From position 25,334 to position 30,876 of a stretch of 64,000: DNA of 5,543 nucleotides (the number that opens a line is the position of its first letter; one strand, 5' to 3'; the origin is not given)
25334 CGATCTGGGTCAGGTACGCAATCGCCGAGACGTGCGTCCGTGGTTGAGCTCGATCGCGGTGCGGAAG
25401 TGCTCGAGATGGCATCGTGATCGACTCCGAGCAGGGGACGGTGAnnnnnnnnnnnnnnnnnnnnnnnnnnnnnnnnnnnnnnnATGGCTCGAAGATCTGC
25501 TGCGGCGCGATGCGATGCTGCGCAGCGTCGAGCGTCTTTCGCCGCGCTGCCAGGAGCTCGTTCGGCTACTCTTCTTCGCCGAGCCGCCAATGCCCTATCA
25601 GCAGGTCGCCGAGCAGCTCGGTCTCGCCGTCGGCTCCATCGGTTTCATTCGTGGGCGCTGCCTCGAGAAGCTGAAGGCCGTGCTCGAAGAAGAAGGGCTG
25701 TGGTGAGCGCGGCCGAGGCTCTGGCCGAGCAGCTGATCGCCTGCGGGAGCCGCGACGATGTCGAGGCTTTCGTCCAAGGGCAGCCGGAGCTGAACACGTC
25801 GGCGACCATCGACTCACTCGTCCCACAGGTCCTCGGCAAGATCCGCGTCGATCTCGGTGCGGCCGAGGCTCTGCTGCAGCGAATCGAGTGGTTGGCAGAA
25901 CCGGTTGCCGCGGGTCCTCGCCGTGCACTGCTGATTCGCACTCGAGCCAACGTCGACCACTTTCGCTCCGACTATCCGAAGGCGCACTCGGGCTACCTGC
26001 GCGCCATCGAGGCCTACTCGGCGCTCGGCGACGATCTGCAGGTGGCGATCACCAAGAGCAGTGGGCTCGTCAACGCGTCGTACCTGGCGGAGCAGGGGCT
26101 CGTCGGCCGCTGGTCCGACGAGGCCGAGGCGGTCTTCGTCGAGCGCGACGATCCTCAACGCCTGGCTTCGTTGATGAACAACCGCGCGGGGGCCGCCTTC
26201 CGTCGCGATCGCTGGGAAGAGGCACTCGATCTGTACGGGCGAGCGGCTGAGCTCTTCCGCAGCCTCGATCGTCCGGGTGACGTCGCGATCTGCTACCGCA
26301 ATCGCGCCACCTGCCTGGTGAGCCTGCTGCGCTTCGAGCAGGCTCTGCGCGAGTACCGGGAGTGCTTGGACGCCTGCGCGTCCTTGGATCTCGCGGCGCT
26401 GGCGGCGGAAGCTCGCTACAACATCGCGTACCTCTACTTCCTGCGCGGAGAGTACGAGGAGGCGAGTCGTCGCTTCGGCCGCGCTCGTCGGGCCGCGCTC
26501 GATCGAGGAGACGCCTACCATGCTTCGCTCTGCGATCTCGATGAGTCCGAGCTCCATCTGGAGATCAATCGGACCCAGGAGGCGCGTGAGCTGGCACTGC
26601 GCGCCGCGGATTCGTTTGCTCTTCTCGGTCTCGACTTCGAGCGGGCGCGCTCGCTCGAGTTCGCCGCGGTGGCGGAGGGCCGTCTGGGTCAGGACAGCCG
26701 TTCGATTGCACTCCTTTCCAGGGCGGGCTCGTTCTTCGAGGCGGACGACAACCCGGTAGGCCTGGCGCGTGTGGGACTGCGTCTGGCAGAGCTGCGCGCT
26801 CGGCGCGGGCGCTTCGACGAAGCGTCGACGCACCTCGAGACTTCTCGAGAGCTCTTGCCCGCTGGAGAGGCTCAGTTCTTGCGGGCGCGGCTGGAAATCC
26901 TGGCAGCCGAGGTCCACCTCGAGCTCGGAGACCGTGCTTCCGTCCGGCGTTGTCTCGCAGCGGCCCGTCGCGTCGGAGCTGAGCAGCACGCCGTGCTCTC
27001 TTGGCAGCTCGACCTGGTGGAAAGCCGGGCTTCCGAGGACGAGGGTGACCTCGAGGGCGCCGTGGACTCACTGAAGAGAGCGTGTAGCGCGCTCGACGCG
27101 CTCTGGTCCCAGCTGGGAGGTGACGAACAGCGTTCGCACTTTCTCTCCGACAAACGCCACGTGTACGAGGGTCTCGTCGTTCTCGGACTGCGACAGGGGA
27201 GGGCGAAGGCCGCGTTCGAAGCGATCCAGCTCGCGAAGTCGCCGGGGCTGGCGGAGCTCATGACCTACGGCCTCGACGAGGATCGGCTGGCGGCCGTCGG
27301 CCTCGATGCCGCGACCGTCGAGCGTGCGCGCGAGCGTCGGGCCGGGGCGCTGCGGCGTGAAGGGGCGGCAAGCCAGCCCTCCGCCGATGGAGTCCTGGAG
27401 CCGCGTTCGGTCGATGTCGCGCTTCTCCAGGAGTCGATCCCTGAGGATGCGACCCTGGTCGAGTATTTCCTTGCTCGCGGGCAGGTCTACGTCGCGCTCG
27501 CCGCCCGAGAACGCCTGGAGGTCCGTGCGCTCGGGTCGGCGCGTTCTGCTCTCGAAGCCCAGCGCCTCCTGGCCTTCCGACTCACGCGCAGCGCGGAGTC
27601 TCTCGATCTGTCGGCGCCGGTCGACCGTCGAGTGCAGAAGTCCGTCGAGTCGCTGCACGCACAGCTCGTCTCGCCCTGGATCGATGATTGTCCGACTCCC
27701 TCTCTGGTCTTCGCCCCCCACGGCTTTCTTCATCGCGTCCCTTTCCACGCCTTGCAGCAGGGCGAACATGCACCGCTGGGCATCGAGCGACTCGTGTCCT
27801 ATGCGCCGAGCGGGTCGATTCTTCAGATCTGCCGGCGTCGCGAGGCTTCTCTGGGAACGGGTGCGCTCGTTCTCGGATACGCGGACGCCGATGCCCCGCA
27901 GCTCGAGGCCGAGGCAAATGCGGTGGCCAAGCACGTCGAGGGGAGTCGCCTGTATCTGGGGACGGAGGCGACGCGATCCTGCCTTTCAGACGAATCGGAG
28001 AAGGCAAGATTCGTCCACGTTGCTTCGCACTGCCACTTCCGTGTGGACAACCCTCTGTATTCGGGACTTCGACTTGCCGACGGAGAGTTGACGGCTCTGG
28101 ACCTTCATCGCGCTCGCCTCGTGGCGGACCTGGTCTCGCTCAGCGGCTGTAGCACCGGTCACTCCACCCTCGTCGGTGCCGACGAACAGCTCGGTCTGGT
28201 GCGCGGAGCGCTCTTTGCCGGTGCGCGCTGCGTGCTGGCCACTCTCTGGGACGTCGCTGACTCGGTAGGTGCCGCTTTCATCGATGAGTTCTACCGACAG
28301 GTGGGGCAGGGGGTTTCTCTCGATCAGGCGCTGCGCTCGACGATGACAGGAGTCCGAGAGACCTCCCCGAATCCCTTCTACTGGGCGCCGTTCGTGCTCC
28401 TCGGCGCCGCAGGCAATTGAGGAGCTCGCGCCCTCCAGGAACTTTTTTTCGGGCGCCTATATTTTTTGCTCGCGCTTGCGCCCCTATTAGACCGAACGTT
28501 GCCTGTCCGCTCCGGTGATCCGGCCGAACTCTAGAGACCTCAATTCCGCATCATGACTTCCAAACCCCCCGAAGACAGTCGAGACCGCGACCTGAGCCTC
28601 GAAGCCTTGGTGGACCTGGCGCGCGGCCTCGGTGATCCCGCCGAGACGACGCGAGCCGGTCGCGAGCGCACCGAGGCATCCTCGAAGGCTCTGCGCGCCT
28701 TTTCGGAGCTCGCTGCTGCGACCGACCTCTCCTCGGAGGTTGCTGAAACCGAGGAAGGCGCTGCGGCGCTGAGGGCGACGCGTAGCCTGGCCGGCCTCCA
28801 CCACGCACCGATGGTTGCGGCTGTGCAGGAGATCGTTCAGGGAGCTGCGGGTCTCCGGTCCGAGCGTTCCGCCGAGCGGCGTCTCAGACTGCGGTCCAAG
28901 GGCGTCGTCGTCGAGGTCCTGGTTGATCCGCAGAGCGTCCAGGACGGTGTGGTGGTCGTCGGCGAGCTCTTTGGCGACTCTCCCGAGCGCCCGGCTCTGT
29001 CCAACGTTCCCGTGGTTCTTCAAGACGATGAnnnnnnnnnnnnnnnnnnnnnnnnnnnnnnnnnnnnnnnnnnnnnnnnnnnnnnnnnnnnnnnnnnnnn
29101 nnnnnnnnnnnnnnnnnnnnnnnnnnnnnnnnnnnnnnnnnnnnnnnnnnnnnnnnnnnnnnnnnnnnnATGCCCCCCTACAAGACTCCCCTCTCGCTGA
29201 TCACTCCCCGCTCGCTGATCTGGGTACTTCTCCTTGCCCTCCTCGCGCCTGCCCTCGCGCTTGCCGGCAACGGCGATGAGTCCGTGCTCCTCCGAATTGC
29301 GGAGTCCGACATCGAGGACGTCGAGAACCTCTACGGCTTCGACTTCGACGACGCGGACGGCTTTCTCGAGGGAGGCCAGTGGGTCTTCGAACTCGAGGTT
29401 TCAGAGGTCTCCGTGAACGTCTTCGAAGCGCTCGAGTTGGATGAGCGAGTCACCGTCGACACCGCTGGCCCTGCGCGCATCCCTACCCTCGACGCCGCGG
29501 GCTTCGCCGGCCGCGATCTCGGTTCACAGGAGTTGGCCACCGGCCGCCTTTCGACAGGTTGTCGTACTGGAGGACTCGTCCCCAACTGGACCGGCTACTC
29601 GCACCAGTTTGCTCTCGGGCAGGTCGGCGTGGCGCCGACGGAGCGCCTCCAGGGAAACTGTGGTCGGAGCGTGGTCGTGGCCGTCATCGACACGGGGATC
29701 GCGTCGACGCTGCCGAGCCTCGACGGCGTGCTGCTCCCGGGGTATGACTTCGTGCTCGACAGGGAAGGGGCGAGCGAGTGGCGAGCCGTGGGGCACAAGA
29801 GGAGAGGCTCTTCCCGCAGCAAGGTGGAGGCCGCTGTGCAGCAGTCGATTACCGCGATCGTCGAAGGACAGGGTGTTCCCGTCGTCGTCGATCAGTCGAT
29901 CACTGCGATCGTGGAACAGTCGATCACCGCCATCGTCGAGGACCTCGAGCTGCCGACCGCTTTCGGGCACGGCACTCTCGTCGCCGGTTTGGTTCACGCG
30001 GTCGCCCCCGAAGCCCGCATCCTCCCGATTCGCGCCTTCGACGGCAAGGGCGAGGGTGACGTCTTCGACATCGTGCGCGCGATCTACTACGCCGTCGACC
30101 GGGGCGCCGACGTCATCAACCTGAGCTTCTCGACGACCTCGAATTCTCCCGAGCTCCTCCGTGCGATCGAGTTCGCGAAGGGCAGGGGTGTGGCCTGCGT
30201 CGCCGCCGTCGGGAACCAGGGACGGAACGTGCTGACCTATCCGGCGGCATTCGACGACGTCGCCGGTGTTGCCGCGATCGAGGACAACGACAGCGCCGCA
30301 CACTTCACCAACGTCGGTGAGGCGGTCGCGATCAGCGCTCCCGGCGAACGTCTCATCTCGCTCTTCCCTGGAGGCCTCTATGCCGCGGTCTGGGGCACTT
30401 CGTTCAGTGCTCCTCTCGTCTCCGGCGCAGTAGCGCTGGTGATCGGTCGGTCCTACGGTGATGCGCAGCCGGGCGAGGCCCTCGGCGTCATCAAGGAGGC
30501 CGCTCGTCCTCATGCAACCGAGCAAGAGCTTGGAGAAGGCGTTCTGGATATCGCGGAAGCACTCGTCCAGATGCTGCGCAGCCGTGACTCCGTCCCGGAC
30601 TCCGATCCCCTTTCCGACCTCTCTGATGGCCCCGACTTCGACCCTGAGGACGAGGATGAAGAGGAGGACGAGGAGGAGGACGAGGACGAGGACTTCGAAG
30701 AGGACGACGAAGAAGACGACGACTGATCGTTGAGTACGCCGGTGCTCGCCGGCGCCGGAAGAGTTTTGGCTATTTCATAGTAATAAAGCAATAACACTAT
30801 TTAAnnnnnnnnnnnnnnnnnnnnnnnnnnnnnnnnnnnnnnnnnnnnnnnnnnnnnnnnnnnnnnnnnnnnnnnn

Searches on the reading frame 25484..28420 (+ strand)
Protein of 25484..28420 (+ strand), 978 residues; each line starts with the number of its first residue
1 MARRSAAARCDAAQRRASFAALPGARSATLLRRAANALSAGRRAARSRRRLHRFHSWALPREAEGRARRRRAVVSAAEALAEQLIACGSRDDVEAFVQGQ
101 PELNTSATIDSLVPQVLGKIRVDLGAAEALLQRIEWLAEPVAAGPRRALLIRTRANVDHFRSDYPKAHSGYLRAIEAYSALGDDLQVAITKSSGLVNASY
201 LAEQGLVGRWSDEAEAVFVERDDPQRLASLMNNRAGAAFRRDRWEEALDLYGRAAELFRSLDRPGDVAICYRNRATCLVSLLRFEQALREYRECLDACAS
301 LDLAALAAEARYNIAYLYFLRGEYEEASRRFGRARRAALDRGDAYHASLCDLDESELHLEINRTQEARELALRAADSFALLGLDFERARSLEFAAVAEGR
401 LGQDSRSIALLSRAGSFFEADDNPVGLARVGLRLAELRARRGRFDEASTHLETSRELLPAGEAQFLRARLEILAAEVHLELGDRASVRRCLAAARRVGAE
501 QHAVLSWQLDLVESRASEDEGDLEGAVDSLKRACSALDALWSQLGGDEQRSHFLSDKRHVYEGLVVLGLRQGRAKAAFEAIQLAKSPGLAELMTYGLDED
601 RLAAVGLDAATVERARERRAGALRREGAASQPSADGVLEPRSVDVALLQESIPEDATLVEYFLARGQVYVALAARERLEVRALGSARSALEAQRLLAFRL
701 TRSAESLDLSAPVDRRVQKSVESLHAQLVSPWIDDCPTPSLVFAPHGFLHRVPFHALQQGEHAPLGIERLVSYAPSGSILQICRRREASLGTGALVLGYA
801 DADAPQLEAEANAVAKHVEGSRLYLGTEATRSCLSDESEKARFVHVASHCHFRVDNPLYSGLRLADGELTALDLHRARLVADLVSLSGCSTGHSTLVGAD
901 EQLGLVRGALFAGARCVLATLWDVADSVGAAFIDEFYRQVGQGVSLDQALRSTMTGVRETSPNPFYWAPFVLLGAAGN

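Call 9: search_protein_families(library=pfam, proteins=[window:25484-28420:+], max_evalue=0.01)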
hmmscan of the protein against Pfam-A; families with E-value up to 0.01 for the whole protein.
window:25484-28420:+ (978 aa): 8 families
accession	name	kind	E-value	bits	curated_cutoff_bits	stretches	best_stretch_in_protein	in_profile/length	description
PF12770.12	CHAT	-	4.3e-50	171.2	24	1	719-974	2-288/289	CHAT domain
PF13424.12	TPR_12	-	3e-15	56.6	30.1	1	227-298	2-75/77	Tetratricopeptide repeat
PF00515.34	TPR_1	-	1.5e-09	37.7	27.8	0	308-327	1-20/34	Tetratricopeptide repeat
PF14938.12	SNAP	-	3.4e-09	37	25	1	233-360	39-167/282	Soluble NSF attachment protein, SNAP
PF07719.23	TPR_2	-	1.4e-07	31.5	27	0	229-258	2-31/34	Tetratricopeptide repeat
PF03568.22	Peptidase_C50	-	0.00017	21.3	27.8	1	884-926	350-392/395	Peptidase family C50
PF13414.12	TPR_11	-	0.00045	20.3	26.8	0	316-334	2-20/42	TPR repeat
PF14559.12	TPR_19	-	0.0012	19.6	25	0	284-347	7-63/68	Tetratricopeptide repeat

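Call 82: search_protein_families(library=padloc, proteins=[window:25484-28420:+], max_evalue=0.001)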
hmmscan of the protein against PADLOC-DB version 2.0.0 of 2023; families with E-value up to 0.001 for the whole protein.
window:25484-28420:+ (978 aa): 1 family
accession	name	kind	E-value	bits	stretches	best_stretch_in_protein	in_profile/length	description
PDLC03832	BovA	-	2e-06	25.1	1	838-961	544-670/711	-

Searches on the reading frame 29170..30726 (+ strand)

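Call 9: search_protein_families(library=pfam, proteins=[window:29170-30726:+], max_evalue=0.01)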
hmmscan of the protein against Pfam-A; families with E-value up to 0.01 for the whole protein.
window:29170-30726:+ (518 aa): 1 family
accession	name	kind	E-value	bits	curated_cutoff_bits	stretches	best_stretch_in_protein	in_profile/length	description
PF00082.27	Peptidase_S8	-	1.7e-35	123.2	21.8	1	165-455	1-286/288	Subtilase family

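Call 82: search_protein_families(library=padloc, proteins=[window:29170-30726:+], max_evalue=0.001)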
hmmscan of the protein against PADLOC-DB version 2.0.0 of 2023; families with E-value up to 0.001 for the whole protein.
window:29170-30726:+ (518 aa): 2 families
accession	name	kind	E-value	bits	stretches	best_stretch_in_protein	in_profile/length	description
PDLC03014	subtilase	-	8.4e-14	49.8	1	161-424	167-355/391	-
PDLC02197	IetS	-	5.7e-05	19.6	0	395-425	481-511/749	-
